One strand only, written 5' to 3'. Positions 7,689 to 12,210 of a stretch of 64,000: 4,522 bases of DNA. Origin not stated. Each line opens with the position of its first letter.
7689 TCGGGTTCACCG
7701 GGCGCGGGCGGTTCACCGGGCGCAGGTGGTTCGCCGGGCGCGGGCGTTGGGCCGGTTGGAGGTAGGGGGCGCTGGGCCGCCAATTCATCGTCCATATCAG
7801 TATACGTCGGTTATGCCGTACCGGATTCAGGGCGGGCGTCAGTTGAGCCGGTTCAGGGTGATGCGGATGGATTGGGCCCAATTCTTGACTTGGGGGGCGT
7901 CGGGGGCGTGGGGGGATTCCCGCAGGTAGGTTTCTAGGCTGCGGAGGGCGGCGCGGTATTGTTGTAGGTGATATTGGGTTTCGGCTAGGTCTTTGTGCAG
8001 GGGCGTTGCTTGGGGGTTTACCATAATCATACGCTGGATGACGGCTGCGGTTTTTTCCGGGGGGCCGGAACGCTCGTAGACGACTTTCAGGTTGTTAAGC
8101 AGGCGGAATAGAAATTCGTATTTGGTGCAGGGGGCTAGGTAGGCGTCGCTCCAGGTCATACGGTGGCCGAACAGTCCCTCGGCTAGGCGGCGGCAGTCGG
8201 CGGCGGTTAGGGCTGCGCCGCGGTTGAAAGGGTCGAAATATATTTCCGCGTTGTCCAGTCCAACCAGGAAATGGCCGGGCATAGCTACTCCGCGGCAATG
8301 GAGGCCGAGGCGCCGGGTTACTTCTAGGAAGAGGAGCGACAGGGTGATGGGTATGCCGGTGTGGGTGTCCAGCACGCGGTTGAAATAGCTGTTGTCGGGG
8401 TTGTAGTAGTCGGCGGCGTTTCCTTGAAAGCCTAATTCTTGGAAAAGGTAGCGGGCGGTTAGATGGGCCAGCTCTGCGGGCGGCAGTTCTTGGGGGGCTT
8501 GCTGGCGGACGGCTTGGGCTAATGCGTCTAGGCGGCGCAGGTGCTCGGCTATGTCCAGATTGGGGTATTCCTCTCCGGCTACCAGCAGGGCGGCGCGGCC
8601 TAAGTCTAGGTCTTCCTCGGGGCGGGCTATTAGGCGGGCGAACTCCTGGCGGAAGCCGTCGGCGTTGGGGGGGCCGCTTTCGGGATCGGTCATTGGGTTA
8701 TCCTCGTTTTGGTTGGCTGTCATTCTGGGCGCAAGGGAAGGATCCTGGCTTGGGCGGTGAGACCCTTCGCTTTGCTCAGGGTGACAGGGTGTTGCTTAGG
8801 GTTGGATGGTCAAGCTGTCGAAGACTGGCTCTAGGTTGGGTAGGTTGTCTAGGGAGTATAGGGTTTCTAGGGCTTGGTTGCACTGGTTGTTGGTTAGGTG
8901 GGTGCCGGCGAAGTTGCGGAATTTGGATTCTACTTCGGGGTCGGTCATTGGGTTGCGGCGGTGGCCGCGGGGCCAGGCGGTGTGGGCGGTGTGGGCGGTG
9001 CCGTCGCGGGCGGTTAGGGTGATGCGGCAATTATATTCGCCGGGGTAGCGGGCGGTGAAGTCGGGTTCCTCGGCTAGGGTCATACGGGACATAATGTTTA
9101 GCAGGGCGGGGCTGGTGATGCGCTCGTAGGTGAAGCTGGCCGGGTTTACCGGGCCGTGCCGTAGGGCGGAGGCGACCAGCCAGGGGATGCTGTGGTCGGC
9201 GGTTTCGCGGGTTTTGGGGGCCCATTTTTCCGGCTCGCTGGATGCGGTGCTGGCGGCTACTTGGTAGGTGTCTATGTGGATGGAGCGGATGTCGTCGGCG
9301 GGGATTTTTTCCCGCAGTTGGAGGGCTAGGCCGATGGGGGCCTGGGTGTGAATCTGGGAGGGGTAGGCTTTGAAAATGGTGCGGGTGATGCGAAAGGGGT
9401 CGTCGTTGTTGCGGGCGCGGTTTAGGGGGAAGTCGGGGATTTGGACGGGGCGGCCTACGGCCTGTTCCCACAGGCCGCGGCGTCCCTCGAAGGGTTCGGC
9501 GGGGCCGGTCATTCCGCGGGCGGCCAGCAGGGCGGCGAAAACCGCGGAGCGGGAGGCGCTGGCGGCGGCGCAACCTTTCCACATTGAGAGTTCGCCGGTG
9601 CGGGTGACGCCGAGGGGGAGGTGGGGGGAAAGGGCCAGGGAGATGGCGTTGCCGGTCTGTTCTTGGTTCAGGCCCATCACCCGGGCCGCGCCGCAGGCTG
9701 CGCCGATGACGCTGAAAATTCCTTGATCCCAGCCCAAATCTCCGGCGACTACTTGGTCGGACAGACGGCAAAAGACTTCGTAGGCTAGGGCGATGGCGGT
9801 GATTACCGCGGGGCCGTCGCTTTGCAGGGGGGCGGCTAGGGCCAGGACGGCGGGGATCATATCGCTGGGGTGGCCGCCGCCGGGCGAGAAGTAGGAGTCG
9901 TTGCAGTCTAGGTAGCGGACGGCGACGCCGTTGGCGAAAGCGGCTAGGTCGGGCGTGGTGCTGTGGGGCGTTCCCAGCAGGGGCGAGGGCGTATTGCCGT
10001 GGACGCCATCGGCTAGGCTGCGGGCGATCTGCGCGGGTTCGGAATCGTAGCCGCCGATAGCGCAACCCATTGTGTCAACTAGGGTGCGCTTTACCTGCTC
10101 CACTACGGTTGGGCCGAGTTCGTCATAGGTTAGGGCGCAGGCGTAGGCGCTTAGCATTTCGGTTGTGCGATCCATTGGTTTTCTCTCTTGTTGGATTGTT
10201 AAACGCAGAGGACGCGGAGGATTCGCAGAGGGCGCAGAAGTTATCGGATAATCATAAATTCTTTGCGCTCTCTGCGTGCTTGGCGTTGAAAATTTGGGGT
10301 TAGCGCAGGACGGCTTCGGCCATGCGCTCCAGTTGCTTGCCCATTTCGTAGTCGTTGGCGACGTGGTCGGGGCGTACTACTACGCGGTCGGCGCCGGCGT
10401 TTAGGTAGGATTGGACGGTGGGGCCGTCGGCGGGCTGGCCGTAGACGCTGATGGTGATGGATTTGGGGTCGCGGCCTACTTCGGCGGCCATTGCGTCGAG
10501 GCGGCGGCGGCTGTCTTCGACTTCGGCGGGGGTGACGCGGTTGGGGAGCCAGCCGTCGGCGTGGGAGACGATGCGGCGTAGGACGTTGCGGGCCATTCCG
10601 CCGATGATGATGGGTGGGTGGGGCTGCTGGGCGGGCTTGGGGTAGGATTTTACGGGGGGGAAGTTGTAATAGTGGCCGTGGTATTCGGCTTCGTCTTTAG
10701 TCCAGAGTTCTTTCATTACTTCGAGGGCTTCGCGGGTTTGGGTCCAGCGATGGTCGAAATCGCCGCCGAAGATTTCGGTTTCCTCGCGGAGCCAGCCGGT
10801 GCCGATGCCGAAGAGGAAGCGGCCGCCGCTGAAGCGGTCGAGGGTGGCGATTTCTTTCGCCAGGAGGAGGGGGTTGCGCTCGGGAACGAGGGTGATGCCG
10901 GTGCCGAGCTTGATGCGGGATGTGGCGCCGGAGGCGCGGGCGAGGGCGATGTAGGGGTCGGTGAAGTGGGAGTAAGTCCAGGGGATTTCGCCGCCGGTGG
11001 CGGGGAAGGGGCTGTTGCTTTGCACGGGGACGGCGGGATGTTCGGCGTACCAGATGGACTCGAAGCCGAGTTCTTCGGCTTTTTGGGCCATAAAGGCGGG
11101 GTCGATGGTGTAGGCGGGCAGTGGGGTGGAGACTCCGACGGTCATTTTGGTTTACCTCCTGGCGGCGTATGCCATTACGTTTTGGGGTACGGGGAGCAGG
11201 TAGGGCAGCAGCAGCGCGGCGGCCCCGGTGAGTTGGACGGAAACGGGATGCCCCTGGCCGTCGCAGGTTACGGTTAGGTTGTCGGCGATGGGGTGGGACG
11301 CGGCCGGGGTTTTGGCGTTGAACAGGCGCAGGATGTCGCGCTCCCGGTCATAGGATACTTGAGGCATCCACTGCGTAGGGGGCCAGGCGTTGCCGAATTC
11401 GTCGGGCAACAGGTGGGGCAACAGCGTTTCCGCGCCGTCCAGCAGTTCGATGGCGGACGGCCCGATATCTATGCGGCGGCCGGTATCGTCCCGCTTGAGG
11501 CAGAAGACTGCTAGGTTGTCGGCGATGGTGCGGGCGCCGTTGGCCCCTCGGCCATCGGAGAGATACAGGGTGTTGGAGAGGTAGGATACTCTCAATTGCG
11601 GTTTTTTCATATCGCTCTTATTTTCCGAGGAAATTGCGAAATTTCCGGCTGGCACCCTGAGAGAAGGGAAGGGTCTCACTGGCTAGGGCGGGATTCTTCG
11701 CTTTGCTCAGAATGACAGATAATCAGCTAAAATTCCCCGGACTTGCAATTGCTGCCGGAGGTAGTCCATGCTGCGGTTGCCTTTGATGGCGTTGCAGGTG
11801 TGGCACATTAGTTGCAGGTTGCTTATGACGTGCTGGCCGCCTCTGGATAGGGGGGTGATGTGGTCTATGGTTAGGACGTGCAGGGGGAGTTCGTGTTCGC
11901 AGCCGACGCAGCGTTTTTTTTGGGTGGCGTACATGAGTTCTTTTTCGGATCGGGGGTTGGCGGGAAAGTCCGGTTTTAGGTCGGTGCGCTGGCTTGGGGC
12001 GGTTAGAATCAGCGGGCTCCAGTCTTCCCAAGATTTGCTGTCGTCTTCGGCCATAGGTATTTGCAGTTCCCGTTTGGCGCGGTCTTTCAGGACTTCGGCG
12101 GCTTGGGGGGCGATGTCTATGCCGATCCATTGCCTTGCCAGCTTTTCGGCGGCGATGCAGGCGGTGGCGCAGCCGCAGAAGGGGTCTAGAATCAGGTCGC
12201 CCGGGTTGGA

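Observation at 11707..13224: Two paralogous beta-class DNA methyltransferases carry different C-terminal nuclease domains (HNH here, Mrr-like at 37150-38790)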

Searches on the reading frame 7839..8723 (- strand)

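Call 19: search_protein_families(library=pfam, proteins=[window:7839-8723:-], max_evalue=0.001)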
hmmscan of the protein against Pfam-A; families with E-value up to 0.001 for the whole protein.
window:7839-8723:- (294 aa): 2 families
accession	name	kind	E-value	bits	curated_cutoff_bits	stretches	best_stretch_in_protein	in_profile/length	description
PF13369.12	Transglut_core2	-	7.5e-49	165.6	23.5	1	61-210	3-155/155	Transglutaminase-like superfamily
PF13371.12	TPR_9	-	9.3e-15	54.8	35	1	212-281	1-70/73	Tetratricopeptide repeat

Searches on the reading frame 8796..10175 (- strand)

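Call 19: search_protein_families(library=pfam, proteins=[window:8796-10175:-], max_evalue=0.001)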
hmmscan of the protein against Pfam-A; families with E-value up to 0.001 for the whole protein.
window:8796-10175:- (459 aa): 2 families
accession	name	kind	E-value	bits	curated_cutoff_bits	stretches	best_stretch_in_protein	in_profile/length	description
PF03972.19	MmgE_PrpD_N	-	2.5e-68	230.4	32.1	1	8-241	3-237/244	MmgE/PrpD N-terminal domain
PF19305.4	MmgE_PrpD_C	-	1e-42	146.3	32.1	1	271-437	1-168/173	MmgE/PrpD C-terminal domain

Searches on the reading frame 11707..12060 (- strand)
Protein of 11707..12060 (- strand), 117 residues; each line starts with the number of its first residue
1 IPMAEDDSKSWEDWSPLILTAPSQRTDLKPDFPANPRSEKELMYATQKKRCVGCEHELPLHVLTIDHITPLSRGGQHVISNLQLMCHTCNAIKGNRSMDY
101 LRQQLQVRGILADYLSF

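Call 50: search_solved_structures(query=window:11707-12060:-, max_evalue=1, show_alignments=3)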
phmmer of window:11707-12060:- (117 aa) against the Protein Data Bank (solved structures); distinct sequences matched with E-value up to 1: 18.
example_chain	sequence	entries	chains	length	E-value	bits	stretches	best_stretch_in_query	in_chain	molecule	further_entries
9k32_A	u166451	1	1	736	0.0015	22.1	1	43-97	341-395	HNH nuclease domain-containing protein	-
8zq9_B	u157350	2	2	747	0.0017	21.8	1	38-96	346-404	a protein | HNH nuclease domain-containing protein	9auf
8w2z_A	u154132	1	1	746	0.0017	21.8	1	38-96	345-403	HNH nuclease domain-containing protein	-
2qnf_A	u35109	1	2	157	0.0021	21.6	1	37-115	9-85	Recombination endonuclease VII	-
9lgi_A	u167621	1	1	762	0.0021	21.5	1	38-96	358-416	HNH nuclease domain-containing protein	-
8w2s_A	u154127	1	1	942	0.0023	21.4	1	38-96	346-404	HNH nuclease domain-containing protein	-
4h9d_A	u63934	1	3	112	0.0028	21.1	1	50-93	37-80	HNH endonuclease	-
1e7d_A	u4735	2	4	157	0.0035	20.8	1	37-115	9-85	RECOMBINATION ENDONUCLEASE VII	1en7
5zmm_A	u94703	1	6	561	0.01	19.3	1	48-95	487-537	Uncharacterized protein McrA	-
5mkw_A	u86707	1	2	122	0.011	19.2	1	59-97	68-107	DNA annealing helicase and endonuclease ZRANB3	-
9k30_A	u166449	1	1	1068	0.012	19.1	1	49-107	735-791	TbaIscB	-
1e7l_A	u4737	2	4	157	0.018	18.6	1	37-115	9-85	RECOMBINATION ENDONUCLEASE VII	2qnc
8d2k_A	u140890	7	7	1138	0.031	17.8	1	50-98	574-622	CRISPR-associated endonuclease, Csn1 family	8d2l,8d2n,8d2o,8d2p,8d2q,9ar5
8zdr_C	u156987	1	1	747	0.045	17.3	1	38-96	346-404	a protein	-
1kvz_A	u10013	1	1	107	0.38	14.3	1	43-63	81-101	RC-RNase4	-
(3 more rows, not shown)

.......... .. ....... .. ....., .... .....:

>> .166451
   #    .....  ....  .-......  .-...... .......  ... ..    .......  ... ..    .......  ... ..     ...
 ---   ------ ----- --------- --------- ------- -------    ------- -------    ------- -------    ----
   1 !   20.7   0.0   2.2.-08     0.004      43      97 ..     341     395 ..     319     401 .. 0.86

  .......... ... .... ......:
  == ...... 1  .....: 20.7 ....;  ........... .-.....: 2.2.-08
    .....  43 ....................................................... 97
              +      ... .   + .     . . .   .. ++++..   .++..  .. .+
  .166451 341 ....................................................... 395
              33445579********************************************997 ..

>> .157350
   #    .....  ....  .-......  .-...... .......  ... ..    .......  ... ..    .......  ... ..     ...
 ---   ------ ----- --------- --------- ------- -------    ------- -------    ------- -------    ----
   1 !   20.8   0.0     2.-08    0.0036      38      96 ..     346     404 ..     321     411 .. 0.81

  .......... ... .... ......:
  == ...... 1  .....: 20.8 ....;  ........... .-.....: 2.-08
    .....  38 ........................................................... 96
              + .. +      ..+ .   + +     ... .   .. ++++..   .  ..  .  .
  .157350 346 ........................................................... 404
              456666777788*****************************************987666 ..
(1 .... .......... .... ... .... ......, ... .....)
